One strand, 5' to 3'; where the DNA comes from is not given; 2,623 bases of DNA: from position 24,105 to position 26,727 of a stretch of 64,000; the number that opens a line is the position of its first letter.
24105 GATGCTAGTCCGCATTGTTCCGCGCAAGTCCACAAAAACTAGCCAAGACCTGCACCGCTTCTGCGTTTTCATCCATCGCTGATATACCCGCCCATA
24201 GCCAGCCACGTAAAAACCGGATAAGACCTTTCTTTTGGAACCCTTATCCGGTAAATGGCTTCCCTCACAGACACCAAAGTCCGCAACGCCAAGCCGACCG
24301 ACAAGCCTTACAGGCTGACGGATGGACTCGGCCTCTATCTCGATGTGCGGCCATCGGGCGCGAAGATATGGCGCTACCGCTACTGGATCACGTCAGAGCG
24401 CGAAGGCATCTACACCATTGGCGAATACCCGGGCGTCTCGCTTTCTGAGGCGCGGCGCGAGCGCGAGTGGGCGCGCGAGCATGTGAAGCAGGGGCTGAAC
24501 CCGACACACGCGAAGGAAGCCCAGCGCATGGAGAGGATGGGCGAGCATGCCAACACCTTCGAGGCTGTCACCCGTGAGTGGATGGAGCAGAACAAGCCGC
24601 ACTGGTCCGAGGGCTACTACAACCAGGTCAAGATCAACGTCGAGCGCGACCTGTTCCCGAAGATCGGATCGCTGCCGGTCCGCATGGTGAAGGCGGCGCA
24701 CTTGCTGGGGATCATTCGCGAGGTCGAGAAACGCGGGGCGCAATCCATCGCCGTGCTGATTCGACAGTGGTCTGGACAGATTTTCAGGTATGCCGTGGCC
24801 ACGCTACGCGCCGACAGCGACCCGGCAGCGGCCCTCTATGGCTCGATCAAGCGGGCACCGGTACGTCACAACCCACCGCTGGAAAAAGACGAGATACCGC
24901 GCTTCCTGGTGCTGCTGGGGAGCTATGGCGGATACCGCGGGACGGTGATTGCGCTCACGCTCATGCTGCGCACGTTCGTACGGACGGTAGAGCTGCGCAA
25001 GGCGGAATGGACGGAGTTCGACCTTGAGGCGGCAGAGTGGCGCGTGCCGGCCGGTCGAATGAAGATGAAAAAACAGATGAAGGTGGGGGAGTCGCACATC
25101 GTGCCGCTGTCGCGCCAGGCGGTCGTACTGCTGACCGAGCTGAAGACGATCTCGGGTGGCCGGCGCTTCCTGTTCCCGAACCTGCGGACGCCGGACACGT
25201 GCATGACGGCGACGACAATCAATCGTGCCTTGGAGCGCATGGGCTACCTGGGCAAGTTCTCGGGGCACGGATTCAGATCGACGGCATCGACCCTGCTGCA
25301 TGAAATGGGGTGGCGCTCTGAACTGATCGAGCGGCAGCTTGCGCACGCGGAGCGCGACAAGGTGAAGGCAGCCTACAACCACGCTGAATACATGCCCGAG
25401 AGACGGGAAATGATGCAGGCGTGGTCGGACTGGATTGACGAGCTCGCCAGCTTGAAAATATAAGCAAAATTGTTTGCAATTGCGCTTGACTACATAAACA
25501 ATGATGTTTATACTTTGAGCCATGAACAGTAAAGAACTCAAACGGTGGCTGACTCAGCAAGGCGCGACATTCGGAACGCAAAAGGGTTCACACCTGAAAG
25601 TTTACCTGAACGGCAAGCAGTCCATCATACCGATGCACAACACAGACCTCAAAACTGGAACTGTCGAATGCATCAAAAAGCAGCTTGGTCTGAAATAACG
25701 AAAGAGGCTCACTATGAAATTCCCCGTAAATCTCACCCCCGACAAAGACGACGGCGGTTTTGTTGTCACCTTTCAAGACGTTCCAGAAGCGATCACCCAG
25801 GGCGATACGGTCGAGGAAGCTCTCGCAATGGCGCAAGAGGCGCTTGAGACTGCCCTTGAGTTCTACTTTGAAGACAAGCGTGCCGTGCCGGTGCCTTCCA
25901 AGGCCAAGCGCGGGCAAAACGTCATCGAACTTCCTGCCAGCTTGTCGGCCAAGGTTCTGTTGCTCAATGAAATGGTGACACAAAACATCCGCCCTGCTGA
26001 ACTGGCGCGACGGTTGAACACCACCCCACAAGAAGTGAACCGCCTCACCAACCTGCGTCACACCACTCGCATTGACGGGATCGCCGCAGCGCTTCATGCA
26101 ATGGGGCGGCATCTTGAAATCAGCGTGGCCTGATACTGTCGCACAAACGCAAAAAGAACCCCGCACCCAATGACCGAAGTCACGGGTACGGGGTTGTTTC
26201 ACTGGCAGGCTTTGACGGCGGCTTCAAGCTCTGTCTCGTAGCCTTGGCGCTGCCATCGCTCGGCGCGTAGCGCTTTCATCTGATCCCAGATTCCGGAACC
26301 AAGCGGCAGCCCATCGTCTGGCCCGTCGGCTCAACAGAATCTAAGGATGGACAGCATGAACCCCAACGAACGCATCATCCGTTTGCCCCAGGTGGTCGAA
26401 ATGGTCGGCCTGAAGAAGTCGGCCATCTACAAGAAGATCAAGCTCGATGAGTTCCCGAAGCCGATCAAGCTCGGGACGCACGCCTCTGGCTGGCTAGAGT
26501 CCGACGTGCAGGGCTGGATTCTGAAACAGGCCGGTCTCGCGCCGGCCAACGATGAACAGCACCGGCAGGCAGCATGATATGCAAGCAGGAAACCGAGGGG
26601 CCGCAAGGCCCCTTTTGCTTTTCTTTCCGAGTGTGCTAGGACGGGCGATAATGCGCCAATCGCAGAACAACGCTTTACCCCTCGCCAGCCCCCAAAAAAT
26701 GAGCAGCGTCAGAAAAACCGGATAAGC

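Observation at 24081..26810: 2.7-kb integrase/HicAB/AlpA mini-island inserted in the first codons of trpG and rebuilding the gene start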

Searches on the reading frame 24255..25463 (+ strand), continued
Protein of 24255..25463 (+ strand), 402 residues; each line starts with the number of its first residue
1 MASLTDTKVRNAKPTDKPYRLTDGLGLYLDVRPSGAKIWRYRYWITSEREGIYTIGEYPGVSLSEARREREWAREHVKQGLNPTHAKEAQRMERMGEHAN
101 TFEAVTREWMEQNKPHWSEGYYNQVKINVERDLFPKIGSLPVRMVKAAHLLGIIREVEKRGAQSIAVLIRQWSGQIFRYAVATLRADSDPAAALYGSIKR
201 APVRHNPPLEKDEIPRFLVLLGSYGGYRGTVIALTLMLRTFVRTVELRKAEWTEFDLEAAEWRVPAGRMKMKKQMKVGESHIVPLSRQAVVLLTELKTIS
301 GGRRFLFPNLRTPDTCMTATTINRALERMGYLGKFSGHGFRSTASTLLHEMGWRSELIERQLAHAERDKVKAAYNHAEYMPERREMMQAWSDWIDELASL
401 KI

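Call 64: search_protein_families(library=pfam, proteins=[L008:3007-4473:-, L008:4969-7005:+, L008:4813-7032:-, L008:7450-8139:+, L008:7264-7803:-, L008:8994-9824:-, L008:9821-10240:-, L008:11280-12536:+, L008:11145-12068:-, L008:13671-14051:+], max_evalue=0.001)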
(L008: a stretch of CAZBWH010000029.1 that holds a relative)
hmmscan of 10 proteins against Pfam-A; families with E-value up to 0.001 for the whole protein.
L008:3007-4473:- (488 aa): 1 family
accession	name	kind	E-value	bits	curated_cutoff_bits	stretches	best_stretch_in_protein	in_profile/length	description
PF02696.19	SelO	-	1.7e-136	456.2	22.8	1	7-454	5-461/466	Protein adenylyltransferase SelO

L008:4969-7005:+ (678 aa): 0 families

L008:4813-7032:- (739 aa): 1 family
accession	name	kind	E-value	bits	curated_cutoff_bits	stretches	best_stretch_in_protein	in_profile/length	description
PF13336.12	AcetylCoA_hyd_C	-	1.7e-37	129.2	23.7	1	463-626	1-154/154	Acetyl-CoA hydrolase/transferase C-terminal domain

L008:7450-8139:+ (229 aa): 0 families

L008:7264-7803:- (179 aa): 0 families

L008:8994-9824:- (276 aa): 1 family
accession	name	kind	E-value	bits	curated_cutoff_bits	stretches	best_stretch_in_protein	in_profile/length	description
PF06763.17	Minor_tail_Z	-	2.1e-06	28.2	23.9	1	12-136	5-150/190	Prophage minor tail protein Z (GPZ)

L008:9821-10240:- (139 aa): 0 families

L008:11280-12536:+ (418 aa): 2 families
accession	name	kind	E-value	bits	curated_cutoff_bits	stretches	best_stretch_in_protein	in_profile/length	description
PF04984.19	Phage_sheath_1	-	9.8e-24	84.5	31.4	1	71-237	1-168/168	Phage tail sheath protein subtilisin-like domain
PF17482.7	Phage_sheath_1C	-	3.3e-23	82.2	26.9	1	239-339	2-103/104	Phage tail sheath C-terminal domain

L008:11145-12068:- (307 aa): 0 families

L008:13671-14051:+ (126 aa): 0 families

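Call 73: search_protein_families(library=phrogs, proteins=[window:24255-25463:+, L001:11411-11680:-, L001:11677-12093:-, L001:11241-11414:-], max_evalue=0.001)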
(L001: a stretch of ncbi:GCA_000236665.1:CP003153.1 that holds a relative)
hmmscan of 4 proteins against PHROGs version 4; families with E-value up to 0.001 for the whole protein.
window:24255-25463:+ (402 aa): 9 families
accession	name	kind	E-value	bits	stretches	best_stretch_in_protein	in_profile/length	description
phrog_1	-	integration and excision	9.4e-65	221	1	4-398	93-455/611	integrase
phrog_4710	-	unknown function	1.5e-42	146.6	1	78-273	3-198/211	-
phrog_3423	-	unknown function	2.3e-39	135.9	1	3-151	7-154/157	-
phrog_216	-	integration and excision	4.4e-28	99.2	1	172-398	21-248/301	integrase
phrog_14880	-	unknown function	8.8e-21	74.6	1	343-395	1-53/57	-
phrog_24775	-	unknown function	9.6e-16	58.8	1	315-396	8-88/101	-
phrog_37801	-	unknown function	1.9e-13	51.4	1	352-396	26-70/73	-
phrog_32081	-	unknown function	4.9e-08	33.8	1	3-28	2-27/56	-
phrog_17497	-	unknown function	3.3e-06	28.2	1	332-398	55-120/133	-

L001:11411-11680:- (89 aa): 2 families
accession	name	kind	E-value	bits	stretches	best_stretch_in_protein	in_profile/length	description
phrog_3580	-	unknown function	9.2e-24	84.5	1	13-89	7-86/87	-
phrog_2291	-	unknown function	3.6e-06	27.7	1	9-52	6-51/81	-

L001:11677-12093:- (138 aa): 4 families
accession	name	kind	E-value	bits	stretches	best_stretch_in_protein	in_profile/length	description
phrog_3774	-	unknown function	4.8e-14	53.7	1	14-132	5-121/122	-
phrog_35104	-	unknown function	5.8e-05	24.2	1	13-119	38-143/168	-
phrog_739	-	lysis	0.00012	23.3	1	15-102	6-91/122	Rz-like spanin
phrog_214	-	lysis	0.00075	20.4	0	14-99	8-87/176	Rz-like spanin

L001:11241-11414:- (57 aa): 0 families

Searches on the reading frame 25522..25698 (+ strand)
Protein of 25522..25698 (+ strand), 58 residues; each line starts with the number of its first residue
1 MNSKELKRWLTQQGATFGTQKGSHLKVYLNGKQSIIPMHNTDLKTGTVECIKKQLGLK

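Call 4: search_protein_families(library=pfam, proteins=[window:25522-25698:+], max_evalue=0.01)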
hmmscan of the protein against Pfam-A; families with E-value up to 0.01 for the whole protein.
window:25522-25698:+ (58 aa): 1 family
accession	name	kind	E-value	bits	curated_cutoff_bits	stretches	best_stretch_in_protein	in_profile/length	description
PF07927.17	HicA_toxin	-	1.6e-11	44.5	27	1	4-57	2-58/58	HicA toxin of bacterial toxin-antitoxin,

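Call 73: search_protein_families(library=phrogs, proteins=[window:25522-25698:+], max_evalue=0.001)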
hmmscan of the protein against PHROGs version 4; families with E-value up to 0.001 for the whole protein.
window:25522-25698:+ (58 aa): 1 family
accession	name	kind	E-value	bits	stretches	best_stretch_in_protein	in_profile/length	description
phrog_353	-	moron, auxiliary metabolic gene and host takeover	1.1e-17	64.9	1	1-58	5-66/73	toxin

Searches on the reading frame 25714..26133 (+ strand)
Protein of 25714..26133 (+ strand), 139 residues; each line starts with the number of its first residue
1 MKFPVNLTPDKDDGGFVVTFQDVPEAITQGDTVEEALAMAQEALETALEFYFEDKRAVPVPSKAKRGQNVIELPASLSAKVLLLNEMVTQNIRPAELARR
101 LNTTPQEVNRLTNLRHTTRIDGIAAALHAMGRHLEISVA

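Call 4: search_protein_families(library=pfam, proteins=[window:25714-26133:+], max_evalue=0.01)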
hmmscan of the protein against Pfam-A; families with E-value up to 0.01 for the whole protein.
window:25714-26133:+ (139 aa): 2 families
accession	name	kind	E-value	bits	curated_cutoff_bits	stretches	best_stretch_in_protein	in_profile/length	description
PF15919.11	HicB_lk_antitox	-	3.3e-10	40.6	27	1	3-68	1-65/123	HicB_like antitoxin of bacterial toxin-antitoxin system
PF15970.11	HicB-like_2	-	0.00031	21.3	30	1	3-75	2-74/81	HicB_like antitoxin of bacterial toxin-antitoxin system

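Call 47: find_related_loci(query=window:25714-26133:+, collection=viral_contigs, flank=8000)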
Query window:25714-26133:+ (139 aa) in viral_contigs; peptide patterns used: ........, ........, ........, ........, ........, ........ (x = any residue, [..] = any of these).
34 stretches matched a pattern; 10 encode a relative of the query (tblastn E <= 1e-3); 10 distinct loci.
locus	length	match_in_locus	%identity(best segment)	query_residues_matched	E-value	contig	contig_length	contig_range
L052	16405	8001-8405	54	1-139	8e-45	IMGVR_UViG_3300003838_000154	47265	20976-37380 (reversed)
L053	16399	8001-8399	55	1-137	1e-44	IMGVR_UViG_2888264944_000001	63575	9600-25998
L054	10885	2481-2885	54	1-139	1e-44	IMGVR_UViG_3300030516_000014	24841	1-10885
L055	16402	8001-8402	54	1-138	2e-44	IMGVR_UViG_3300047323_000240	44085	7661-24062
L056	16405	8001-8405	54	1-139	5e-44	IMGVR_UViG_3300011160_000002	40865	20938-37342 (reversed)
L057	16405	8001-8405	54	1-139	3e-44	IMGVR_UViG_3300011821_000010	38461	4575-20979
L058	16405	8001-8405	54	1-139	5e-44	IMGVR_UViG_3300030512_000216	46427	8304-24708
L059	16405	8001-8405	53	1-139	2e-43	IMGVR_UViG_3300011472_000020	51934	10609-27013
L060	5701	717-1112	54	1-136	2e-43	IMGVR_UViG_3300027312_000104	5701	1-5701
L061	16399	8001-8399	55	1-137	6e-43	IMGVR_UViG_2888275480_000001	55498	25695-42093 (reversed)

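Call 48: find_related_loci(query=window:25714-26133:+, collection=metagenome_contigs, flank=8000)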
Query window:25714-26133:+ (139 aa) in metagenome_contigs; peptide patterns used: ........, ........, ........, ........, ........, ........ (x = any residue, [..] = any of these).
600 stretches matched a pattern (row limit reached: there are more); 72 encode a relative of the query (tblastn E <= 1e-3); 72 distinct loci.
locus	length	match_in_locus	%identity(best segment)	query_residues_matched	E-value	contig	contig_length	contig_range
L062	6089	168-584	90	1-139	3e-82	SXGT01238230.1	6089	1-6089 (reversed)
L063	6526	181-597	90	1-139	3e-82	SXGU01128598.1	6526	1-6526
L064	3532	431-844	86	1-138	6e-79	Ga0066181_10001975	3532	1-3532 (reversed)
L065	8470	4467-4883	85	1-139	4e-76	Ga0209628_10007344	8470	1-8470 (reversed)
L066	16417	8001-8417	82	1-139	9e-76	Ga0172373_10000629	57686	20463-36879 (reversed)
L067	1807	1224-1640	83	1-139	1e-78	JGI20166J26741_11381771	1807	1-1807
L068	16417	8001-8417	82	1-139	6e-75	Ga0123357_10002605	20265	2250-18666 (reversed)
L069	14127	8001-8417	83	1-139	7e-75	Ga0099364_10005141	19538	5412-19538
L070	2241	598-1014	83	1-139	9e-77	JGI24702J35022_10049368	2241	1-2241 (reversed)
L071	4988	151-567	83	1-139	2e-74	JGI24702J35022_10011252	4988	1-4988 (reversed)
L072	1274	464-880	81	1-139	1e-78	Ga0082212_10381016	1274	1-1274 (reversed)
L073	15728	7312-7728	81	1-139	1e-73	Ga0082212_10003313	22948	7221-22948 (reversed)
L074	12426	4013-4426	79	1-138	2e-73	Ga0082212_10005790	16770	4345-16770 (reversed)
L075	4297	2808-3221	80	1-138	2e-72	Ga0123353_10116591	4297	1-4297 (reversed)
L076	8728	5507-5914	79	3-138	3e-72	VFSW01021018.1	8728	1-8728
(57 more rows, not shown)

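Call 73: search_protein_families(library=phrogs, proteins=[window:25714-26133:+], max_evalue=0.001)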
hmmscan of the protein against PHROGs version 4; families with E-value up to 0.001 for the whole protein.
window:25714-26133:+ (139 aa): 3 families
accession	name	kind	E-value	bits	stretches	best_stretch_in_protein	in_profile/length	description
phrog_497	-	moron, auxiliary metabolic gene and host takeover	3e-41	143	1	1-138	11-149/342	toxin-antitoxin system HicB-like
phrog_11958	-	unknown function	7.5e-15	55.9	1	1-72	2-72/84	-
phrog_1373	-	transcription regulation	9.4e-07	30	1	75-138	60-123/166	transcriptional regulator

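Call 76: find_encoding_contigs(protein=window:25714-26133:+, flank=6000, max_places=6)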
Protein window:25714-26133:+ (139 aa): 1 contig read that carries it; 1 place shown.
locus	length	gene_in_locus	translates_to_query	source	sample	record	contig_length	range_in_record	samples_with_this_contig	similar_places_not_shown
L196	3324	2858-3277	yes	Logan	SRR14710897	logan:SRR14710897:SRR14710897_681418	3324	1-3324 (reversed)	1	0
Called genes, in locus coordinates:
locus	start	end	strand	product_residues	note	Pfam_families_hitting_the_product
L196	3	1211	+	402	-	?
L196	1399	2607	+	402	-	PF13356:Arm-DNA-bind_3, PF22022:Phage_int_M, PF00589:Phage_integrase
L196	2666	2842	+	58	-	PF07927:HicA_toxin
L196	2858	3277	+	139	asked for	PF15919:HicB_lk_antitox, PF15970:HicB-like_2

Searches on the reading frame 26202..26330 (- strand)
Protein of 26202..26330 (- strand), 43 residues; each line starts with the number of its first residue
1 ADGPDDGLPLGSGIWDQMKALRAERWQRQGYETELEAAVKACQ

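Call 73: search_protein_families(library=phrogs, proteins=[window:26202-26330:-], max_evalue=0.001)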
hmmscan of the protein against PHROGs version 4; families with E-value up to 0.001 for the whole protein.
seq(43 aa): 1 family
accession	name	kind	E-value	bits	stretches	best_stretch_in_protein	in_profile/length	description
phrog_3580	-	unknown function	2.6e-10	41.4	1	6-43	49-86/87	-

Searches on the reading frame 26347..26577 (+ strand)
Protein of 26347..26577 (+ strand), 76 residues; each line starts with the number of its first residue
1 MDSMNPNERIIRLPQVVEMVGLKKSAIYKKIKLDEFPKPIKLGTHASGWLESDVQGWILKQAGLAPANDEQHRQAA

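Call 4: search_protein_families(library=pfam, proteins=[window:26347-26577:+], max_evalue=0.01)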
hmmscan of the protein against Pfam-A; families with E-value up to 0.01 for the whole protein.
window:26347-26577:+ (76 aa): 1 family
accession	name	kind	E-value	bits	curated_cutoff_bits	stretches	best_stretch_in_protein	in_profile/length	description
PF05930.18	Phage_AlpA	-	7.7e-18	64.5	21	1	9-58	2-51/51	Prophage CP4-57 regulatory protein (AlpA)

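Call 73: search_protein_families(library=phrogs, proteins=[window:26347-26577:+], max_evalue=0.001)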
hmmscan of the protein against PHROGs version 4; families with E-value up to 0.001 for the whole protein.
window:26347-26577:+ (76 aa): 3 families
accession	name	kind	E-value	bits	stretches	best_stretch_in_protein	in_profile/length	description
phrog_2790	-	integration and excision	7.5e-11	42.9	1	2-63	20-81/100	excisionase and transcriptional regulator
phrog_66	-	integration and excision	2.4e-08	35.1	1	3-73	86-155/412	excisionase and transcriptional regulator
phrog_9834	-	integration and excision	2.6e-05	25.4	1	6-61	23-77/86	excisionase and transcriptional regulator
